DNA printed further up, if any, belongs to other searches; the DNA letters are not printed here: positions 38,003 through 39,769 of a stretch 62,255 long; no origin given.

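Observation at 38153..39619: HAL-family paralog that cannot form the MIO cofactor, next to genuine hutH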

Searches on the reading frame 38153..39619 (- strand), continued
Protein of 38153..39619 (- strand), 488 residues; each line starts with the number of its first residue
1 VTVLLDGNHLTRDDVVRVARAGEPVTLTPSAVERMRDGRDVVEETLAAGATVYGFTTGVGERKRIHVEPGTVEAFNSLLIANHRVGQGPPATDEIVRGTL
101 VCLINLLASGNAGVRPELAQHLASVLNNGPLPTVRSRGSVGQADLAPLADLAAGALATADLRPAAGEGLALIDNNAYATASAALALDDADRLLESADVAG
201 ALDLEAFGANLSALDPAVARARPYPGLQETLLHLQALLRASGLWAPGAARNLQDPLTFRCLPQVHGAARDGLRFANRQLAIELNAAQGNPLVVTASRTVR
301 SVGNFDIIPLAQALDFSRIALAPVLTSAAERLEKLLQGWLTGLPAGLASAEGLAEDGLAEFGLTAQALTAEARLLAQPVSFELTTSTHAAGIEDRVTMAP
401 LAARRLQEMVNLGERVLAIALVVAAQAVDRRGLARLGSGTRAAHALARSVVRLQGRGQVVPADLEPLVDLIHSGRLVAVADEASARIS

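Call 20: find_encoding_contigs(protein=P0091, flank=10000, max_places=3)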
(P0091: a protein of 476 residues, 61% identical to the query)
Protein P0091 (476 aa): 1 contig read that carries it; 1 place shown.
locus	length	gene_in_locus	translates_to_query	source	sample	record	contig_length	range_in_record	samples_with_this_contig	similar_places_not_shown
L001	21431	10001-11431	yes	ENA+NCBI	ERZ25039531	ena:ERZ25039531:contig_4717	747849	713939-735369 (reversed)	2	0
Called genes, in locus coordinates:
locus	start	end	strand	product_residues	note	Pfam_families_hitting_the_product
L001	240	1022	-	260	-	PF00285:Citrate_synt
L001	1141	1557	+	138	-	-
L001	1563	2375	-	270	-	PF00296:Bac_luciferase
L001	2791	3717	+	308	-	-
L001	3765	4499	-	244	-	PF00230:MIP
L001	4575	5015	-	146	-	PF14539:DUF4442, PF03061:4HBT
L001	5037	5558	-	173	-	PF14512:TM1586_NiRdase (weak), PF00881:Nitroreductase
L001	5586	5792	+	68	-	-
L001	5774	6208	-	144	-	-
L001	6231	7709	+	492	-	PF06609:TRI12 (weak), PF07690:MFS_1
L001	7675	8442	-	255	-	PF13535:ATP-grasp_4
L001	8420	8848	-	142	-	-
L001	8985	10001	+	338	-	PF01717:Meth_synt_2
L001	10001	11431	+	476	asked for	PF00221:Lyase_aromatic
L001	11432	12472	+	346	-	PF01408:GFO_IDH_MocA, PF03447:NAD_binding_3 (weak), PF02894:GFO_IDH_MocA_C, PF22725:GFO_IDH_MocA_C3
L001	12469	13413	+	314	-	PF01156:IU_nuc_hydro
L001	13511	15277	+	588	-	PF00496:SBP_bac_5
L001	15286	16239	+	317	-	PF19300:BPD_transp_1_N, PF00528:BPD_transp_1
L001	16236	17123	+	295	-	PF00528:BPD_transp_1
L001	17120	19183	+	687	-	PF00004:AAA (faint), PF00005:ABC_tran, PF00006:ATP-synt_ab (faint), PF02463:SMC_N (weak), PF13304:AAA_21 (weak), PF08352:oligo_HPY, PF00005:ABC_tran, PF08352:oligo_HPY, +2 more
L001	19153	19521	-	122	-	PF00107:ADH_zinc_N, PF13602:ADH_zinc_N_2 (weak), PF16912:Glu_dehyd_C (weak)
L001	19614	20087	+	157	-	-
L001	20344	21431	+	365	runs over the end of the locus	PF08240:ADH_N, PF16912:Glu_dehyd_C (weak), PF00107:ADH_zinc_N, PF13602:ADH_zinc_N_2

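Call 21: find_encoding_contigs(protein=P0118, flank=10000, max_places=3)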
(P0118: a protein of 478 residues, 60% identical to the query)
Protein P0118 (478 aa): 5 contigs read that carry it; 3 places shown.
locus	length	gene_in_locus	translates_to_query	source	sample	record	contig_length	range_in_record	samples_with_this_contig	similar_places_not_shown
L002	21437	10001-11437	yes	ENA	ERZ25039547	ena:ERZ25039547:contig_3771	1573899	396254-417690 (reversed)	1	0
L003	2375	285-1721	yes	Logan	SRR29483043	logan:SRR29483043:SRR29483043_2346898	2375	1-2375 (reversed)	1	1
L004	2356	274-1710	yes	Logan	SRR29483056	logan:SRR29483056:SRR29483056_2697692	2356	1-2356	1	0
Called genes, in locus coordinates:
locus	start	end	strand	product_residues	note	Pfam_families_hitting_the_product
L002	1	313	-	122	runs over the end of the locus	PF02311:AraC_binding, PF07883:Cupin_2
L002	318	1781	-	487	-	PF07690:MFS_1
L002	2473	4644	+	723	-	PF03176:MMPL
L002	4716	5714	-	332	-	PF04542:Sigma70_r2, PF04545:Sigma70_r4 (faint), PF08281:Sigma70_r4_2, PF12680:SnoaL_2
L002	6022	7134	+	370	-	-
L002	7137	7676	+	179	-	PF07690:MFS_1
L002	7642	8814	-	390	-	PF13535:ATP-grasp_4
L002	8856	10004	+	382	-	PF01717:Meth_synt_2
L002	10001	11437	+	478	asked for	PF00221:Lyase_aromatic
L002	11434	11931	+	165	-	PF13302:Acetyltransf_3 (weak), PF00583:Acetyltransf_1, PF13673:Acetyltransf_10, PF13508:Acetyltransf_7, PF08445:FR47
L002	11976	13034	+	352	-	PF02574:S-methyl_trans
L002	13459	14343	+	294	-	PF01266:DAO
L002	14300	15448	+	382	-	PF02574:S-methyl_trans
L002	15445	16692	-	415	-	PF01979:Amidohydro_1, PF07969:Amidohydro_3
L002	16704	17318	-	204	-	PF00117:GATase, PF07722:Peptidase_C26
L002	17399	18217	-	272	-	PF12802:MarR_2, PF09339:HTH_IclR, PF01614:IclR_C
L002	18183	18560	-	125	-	PF00355:Rieske, PF13806:Rieske_2, PF22543:Rieske_4 (faint)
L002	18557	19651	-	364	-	PF04909:Amidohydro_2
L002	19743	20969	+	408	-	PF05977:MFS_3, PF07690:MFS_1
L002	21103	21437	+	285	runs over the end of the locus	PF02423:OCD_Mu_crystall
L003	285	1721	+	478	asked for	PF00221:Lyase_aromatic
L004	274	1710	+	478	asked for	PF00221:Lyase_aromatic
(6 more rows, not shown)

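Call 23: find_related_loci(query=window:38153-39619:-, collection=genome_contigs, flank=10000)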
Query window:38153-39619:- (488 aa) in genome_contigs; peptide patterns used: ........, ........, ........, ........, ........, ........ (x = any residue, [..] = any of these).
599 stretches matched a pattern (row limit reached: there are more); 11 encode a relative of the query (tblastn E <= 1e-3); 11 distinct loci.
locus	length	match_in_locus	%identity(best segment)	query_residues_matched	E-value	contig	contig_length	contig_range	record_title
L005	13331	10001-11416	60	1-474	2e-155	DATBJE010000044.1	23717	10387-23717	MAG TPA_asm: Gaiellaceae bacterium isolate SMAG_U3912 k141_1002303, whole genome shotgun sequence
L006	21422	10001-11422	59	1-476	2e-146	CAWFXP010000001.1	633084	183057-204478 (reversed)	MAG: uncultured Thermoleophilia bacterium isolate MFD00962.bin.1.295 genome assembly, contig: contig_15237, whole genome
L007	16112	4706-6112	59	1-471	6e-139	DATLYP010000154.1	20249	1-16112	MAG TPA_asm: Gaiellaceae bacterium isolate SMAG_U13275 k141_29323, whole genome shotgun sequence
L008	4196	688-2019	54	5-451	6e-129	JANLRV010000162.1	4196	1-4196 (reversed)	MAG: Actinomycetes bacterium isolate OTE_25_metabat_83 OTE_25_k141_1667183, whole genome shotgun sequence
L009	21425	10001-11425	47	3-467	4e-96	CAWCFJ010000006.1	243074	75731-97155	MAG: uncultured Actinomycetes bacterium isolate MFD09368.bin.3.189 genome assembly, contig: contig_27573, whole genome s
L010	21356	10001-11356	46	10-448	6e-86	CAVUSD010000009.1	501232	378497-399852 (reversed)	MAG: uncultured Solirubrobacteraceae bacterium isolate MFD09671.bin.3.245 genome assembly, contig: contig_16274, whole g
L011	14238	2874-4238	45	10-451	2e-85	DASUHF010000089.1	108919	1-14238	MAG TPA_asm: Solirubrobacteraceae bacterium isolate SMAG_U1425 k141_1239922, whole genome shotgun sequence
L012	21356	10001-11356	45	10-448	2e-82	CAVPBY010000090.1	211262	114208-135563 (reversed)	MAG: uncultured Solirubrobacteraceae bacterium isolate MFD10064.bin.2.72 genome assembly, contig: contig_8167, whole gen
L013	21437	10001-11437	57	1-482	2e-142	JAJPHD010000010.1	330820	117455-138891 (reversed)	MAG: Actinomycetota bacterium isolate Centralia_MAG_135 k107_4477990, whole genome shotgun sequence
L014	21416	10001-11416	57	1-474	1e-153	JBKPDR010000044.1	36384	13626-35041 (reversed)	MAG: Actinomycetota bacterium isolate GB_EKS_MAG_00019 GB_EKS_000000652996, whole genome shotgun sequence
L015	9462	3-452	51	328-476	3e-29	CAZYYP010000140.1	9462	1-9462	MAG TPA_asm: uncultured Gaiellales bacterium isolate binchicken_co54_467 genome assembly, contig: NODE_13179_length_9462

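Call 40: predict_structure(alignment_id=A1)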
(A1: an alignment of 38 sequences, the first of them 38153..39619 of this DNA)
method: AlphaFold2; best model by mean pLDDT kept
length: 488 residues; sequences in the alignment: 38
mean_pLDDT: 87.9   pTM: 0.91
mean pLDDT of the five models: 87.9, 86.3, 86.2, 84.5, 82.7
residues with pLDDT >= 90: 304; 70-90: 123; 50-70: 53; < 50: 8
segments of 3 or more residues with pLDDT < 50: 56-61
pLDDT, mean of each block of 10 residues (from residue 1): 95 98 98 98 90 57 70 89 88 97 97 96 95 81 81 88 89 92 98 98 94 88 93 96 87 85 97 97 87 91 76 96 97 86 60 67 94 93 62 70 95 98 90 89 94 65 91 97 79
secondary structure, 60 per line:
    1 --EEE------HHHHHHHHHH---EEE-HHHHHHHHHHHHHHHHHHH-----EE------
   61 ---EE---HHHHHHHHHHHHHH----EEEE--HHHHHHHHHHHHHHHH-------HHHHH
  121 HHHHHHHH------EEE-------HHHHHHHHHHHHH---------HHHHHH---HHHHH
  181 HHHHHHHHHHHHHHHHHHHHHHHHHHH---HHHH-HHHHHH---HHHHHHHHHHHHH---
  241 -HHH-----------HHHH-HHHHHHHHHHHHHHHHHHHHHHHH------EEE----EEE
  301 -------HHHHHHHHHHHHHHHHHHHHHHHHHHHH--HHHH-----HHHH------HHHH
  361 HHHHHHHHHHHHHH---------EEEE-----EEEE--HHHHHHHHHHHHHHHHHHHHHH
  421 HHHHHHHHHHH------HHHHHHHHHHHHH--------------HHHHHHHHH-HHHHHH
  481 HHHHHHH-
elements in order: E3-5 H12-21 E25-27 H29-47 H69-82 E87-90 H93-108 H116-128 E135-137 H145-157 H167-172 H176-207 H211-214 H216-221 H225-237 H256-259 H261-284 E291-293 E298-300 H308-335 H338-341 H347-350 H357-374 E384-387 E393-396 H399-431 H438-450 H465-473 H475-487

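Call 41: search_protein_representatives(protein=window:38153-39619:-)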
Query: 488 residues. Proteins with E-value up to 0.001 (for the whole library): 8354; up to 1e-10: 4279; up to 1e-30: 1166. The best 150 are listed.
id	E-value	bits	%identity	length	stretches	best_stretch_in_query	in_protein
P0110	3.3e-161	553.7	62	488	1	1-480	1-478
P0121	3.8e-134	464.5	53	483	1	3-479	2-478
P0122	2.7e-121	422.1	52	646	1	2-481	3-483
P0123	2.1e-119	415.9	52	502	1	3-476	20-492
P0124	8.6e-119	413.9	56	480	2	35-438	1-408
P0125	3.2e-116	405.4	52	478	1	1-474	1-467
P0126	2.4e-114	399.3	53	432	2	241-480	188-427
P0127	7.9e-113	394.2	52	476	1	2-477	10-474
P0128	2.3e-111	389.4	51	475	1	1-471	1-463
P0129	1.8e-109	383.2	50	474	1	8-478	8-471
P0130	2.3e-109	382.8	48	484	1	2-481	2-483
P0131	7.4e-109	381.2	48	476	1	1-476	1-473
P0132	7.9e-109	381.1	51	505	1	3-443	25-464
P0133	2.0e-108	379.7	51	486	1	1-468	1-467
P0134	4.5e-107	375.3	48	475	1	1-476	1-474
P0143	1.6e-94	333.9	46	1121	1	10-473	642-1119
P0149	5.8e-91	322.2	47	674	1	10-471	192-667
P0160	1.4e-81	291.3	46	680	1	5-449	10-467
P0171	1.3e-75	271.6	40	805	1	4-477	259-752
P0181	4.6e-69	250.0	40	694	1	3-478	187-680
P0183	4.7e-68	246.7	37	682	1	3-481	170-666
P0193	3.4e-65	237.3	35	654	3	238-481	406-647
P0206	3.4e-63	230.7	41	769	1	3-473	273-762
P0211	1.0e-62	229.1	37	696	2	147-483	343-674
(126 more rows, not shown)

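Call 44: fold_search(model_id=the predicted structure, library=pdb)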
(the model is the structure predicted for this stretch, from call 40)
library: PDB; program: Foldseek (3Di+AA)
matches with E <= 10: 827; with E <= 0.001: 107
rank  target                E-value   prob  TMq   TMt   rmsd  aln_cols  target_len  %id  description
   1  6s7j_A                3.2e-27  1.00  0.88  0.86   3.4       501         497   27  Native crystal structure of ergothioneine degrading enzyme Ergothionase from Treponema denticola (released 2019-07-17)
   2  6s7j_C                1.1e-26  1.00  0.88  0.87   3.2       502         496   27  Native crystal structure of ergothioneine degrading enzyme Ergothionase from Treponema denticola (released 2019-07-17)
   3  1eb4                  2.6e-26  1.00  0.88  0.85   3.4       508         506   31  Histidine Ammonia-Lyase (HAL) Mutant F329A from Pseudomonas putida (released 2002-02-21)
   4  6s7j_F                3.1e-26  1.00  0.89  0.88   2.9       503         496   26  Native crystal structure of ergothioneine degrading enzyme Ergothionase from Treponema denticola (released 2019-07-17)
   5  6v6h_A                3.9e-26  1.00  0.87  0.84   3.0       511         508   30  Crystal structure of histidine ammonia-lyase from Trypanosoma cruzi (released 2020-06-10)
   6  6v6h_C                5.6e-26  1.00  0.87  0.84   3.1       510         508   30  Crystal structure of histidine ammonia-lyase from Trypanosoma cruzi (released 2020-06-10)
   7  6v6h_B                7.3e-26  1.00  0.86  0.84   2.9       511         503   30  Crystal structure of histidine ammonia-lyase from Trypanosoma cruzi (released 2020-06-10)
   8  1gkj                  1.3e-25  1.00  0.88  0.85   3.3       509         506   31  Histidine Ammonia-Lyase (HAL) Mutant Y280F from Pseudomonas putida (released 2002-04-05)
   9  6v6h_D                1.6e-25  1.00  0.87  0.84   3.0       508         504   30  Crystal structure of histidine ammonia-lyase from Trypanosoma cruzi (released 2020-06-10)
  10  2ohy_B                1.7e-25  1.00  0.88  0.82   4.1       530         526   28  X-ray Crystal Structure of Tyrosine Aminomutase from streptomyces globisporus (released 2007-06-12)
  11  1b8f                  1.8e-25  1.00  0.88  0.85   3.3       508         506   31  Histidine ammonia-lyase (HAL) from Pseudomonas putida (released 1999-05-06)
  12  1gk2_A                2.9e-25  1.00  0.88  0.84   3.7       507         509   32  Histidine Ammonia-Lyase (HAL) Mutant F329G from Pseudomonas putida (released 2002-02-21)
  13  1gk3                  3.1e-25  1.00  0.89  0.85   3.3       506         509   31  Histidine Ammonia-Lyase (HAL) Mutant D145A from Pseudomonas putida (released 2002-02-21)
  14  3kdy_A                3.1e-25  1.00  0.87  0.81   4.5       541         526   28  X-ray crystal structure of tyrosine aminomutase mutant construct (released 2010-07-07)
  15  3kdz_A                3.7e-24  1.00  0.88  0.82   3.9       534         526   27  X-ray crystal structure of a tyrosine aminomutase mutant construct with bound ligand (released 2010-07-07)
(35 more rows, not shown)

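Call 58: search_protein_families(library=pfam, proteins=[L010:9935-12097:+, L010:9007-9948:+, L010:8291-8968:-, L010:5249-6601:+, L010:12823-14265:-, L010:12222-12821:-, L009:9953-12937:+, L009:8650-9684:+, L009:7324-8571:+, L009:13011-14831:+])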
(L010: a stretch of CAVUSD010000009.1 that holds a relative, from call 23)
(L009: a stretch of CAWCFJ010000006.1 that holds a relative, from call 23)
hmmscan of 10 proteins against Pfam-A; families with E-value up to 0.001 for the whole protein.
L010:9935-12097:+ (720 aa): 2 families
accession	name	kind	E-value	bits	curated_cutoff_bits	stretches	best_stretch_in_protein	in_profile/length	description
PF00221.24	Lyase_aromatic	-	5e-108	362.2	27.3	1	24-474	2-465/466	Aromatic amino acid lyase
PF05995.18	CDO_I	-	9.3e-05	22.5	23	1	601-688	69-167/170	Cysteine dioxygenase type I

L010:9007-9948:+ (313 aa): 6 families
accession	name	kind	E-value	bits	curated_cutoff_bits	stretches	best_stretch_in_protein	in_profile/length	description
PF02737.24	3HCDH_N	-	1.8e-41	142.5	22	1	10-188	2-179/180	3-hydroxyacyl-CoA dehydrogenase, NAD binding domain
PF00725.27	3HCDH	-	6.1e-14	52.7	22.1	1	191-259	1-66/97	3-hydroxyacyl-CoA dehydrogenase, C-terminal domain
PF00070.33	Pyr_redox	-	0.00014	22.8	22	1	10-55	2-47/82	Pyridine nucleotide-disulphide oxidoreductase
PF01494.25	FAD_binding_3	-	0.00033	20.4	22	1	10-43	4-37/349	FAD binding domain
PF07992.20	Pyr_redox_2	-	0.00036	20.5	26.1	1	3-56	138-191/291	Pyridine nucleotide-disulphide oxidoreductase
PF02558.23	ApbA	-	0.00044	20.3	22.2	1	11-45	2-35/150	Ketopantoate reductase PanE/ApbA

L010:8291-8968:- (225 aa): 0 families

L010:5249-6601:+ (450 aa): 1 family
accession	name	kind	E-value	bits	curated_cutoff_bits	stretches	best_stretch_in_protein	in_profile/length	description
PF03239.20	FTR1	-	2.2e-13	50.6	25.3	2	168-368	5-206/284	Iron permease FTR1 family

L010:12823-14265:- (480 aa): 3 families
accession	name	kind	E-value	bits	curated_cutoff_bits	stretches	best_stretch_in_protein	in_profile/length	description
PF07690.21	MFS_1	-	3.8e-18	66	33.4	1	92-420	4-343/347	Major Facilitator Superfamily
PF00083.30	Sugar_tr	-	1.1e-05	24.9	22.3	1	112-191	43-121/452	Sugar (and other) transporter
PF12832.13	MFS_1_like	-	0.00021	20.9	25.2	1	91-192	219-321/373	MFS_1 like family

L010:12222-12821:- (199 aa): 1 family
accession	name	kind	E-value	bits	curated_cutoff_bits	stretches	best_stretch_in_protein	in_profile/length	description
PF00440.29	TetR_N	-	4.6e-15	55.6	24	1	21-66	1-46/47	Bacterial regulatory proteins, tetR family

L009:9953-12937:+ (994 aa): 1 family
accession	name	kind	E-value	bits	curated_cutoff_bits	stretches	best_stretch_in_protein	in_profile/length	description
PF00221.24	Lyase_aromatic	-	4.7e-116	388.6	27.3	1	24-473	1-466/466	Aromatic amino acid lyase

L009:8650-9684:+ (344 aa): 1 family
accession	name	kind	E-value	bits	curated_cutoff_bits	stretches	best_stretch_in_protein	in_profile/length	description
PF11790.14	Glyco_hydro_cc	-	0.00016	21.7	21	1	241-307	151-213/237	Glycosyl hydrolase catalytic core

L009:7324-8571:+ (415 aa): 4 families
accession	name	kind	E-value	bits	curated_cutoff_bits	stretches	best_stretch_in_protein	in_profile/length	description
PF01266.30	DAO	-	6.6e-67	227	27.9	1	53-385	1-353/353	FAD dependent oxidoreductase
PF07992.20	Pyr_redox_2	-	1.2e-06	28.7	26.1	1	43-117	132-207/291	Pyridine nucleotide-disulphide oxidoreductase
PF13738.12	Pyr_redox_3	-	6.6e-05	22.7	30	0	55-86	1-32/305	Pyridine nucleotide-disulphide oxidoreductase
PF01494.25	FAD_binding_3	-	0.00022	21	22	0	51-90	1-39/349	FAD binding domain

L009:13011-14831:+ (606 aa): 4 families
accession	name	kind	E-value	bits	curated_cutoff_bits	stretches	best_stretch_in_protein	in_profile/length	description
PF13574.12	Reprolysin_2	-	2.4e-34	119.3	27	1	274-459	3-186/195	Metallo-peptidase family M12B Reprolysin-like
PF13688.12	Reprolysin_5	-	7.9e-25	88.7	27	1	253-452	2-193/196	Metallo-peptidase family M12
PF13583.11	Reprolysin_4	-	5.4e-18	65.8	22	1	253-462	2-192/203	Metallo-peptidase family M12B Reprolysin-like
PF13582.12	Reprolysin_3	-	2.1e-13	51.3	22.4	1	281-415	6-123/123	Metallo-peptidase family M12B Reprolysin-like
